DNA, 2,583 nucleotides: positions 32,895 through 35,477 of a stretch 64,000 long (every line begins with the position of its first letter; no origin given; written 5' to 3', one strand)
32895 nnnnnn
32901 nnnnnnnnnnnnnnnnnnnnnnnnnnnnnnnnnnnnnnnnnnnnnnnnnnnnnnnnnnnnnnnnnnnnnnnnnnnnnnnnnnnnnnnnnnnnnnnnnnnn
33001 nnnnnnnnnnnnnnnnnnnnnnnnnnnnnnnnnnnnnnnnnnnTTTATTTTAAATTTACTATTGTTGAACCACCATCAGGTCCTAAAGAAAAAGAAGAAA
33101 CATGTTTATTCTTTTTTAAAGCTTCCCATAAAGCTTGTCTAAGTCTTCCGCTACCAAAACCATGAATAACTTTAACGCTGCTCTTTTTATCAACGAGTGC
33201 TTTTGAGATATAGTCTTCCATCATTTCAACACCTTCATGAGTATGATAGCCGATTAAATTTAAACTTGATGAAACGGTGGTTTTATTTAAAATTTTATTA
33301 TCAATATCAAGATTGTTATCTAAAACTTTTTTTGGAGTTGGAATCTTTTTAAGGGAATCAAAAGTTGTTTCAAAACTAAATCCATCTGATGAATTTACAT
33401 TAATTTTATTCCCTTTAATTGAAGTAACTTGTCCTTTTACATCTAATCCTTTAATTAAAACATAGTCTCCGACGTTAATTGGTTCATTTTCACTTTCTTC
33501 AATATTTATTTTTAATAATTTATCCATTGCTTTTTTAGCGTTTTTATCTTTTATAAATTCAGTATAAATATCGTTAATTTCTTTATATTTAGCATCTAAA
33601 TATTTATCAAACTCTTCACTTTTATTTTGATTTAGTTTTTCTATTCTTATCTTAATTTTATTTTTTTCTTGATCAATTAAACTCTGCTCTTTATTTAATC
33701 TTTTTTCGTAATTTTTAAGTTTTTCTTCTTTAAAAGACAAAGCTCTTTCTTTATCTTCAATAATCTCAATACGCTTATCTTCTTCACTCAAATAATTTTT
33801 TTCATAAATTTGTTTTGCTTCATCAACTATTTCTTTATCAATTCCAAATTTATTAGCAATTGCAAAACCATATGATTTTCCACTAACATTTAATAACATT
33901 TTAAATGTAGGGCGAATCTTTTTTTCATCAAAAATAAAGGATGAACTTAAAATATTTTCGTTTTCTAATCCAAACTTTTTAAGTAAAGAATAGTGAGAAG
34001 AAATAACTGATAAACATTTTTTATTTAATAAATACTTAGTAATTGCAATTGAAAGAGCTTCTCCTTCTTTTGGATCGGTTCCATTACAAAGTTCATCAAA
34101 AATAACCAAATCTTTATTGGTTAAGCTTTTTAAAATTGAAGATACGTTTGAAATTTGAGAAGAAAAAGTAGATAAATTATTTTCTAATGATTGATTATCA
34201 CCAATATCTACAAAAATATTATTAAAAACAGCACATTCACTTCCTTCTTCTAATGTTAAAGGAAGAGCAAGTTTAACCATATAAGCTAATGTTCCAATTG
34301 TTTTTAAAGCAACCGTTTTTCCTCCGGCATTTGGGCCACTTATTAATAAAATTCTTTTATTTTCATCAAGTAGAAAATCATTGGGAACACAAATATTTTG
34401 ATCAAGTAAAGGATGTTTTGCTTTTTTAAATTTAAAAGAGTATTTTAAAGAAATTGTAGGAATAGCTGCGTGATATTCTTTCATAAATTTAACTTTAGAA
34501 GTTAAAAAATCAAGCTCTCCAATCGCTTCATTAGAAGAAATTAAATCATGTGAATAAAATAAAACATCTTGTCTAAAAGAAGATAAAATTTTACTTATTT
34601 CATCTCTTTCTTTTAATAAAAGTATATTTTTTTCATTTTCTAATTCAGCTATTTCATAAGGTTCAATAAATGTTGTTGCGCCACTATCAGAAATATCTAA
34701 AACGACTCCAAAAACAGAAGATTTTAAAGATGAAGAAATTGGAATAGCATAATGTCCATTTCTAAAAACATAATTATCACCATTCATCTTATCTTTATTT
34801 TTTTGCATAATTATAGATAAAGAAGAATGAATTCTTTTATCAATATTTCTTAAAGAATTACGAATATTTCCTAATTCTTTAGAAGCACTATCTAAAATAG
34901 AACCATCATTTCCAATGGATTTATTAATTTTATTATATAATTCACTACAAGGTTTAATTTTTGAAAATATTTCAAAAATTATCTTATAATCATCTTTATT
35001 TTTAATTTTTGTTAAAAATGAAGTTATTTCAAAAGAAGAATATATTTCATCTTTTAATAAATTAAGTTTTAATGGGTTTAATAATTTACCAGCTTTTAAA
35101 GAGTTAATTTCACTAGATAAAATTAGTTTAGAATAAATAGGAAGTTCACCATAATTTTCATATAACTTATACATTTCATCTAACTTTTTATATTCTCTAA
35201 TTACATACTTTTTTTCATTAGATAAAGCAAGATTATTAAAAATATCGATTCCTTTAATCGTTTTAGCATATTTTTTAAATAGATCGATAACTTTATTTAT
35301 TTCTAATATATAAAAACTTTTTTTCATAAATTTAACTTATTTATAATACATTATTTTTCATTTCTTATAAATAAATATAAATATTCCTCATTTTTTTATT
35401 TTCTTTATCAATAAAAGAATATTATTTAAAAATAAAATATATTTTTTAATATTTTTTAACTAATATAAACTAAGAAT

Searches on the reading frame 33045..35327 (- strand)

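Call 59: search_protein_families(library=pfam, proteins=[window:33045-35327:-], max_evalue=0.00001)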
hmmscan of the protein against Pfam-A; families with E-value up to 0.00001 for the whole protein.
window:33045-35327:- (760 aa): 2 families
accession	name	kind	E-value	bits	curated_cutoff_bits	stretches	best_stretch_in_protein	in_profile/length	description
PF00488.27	MutS_V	-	8e-28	98.1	30.2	1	328-509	2-185/188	MutS domain V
PF01713.27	Smr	-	6.5e-12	45.9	25.7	1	689-760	1-77/77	Smr domain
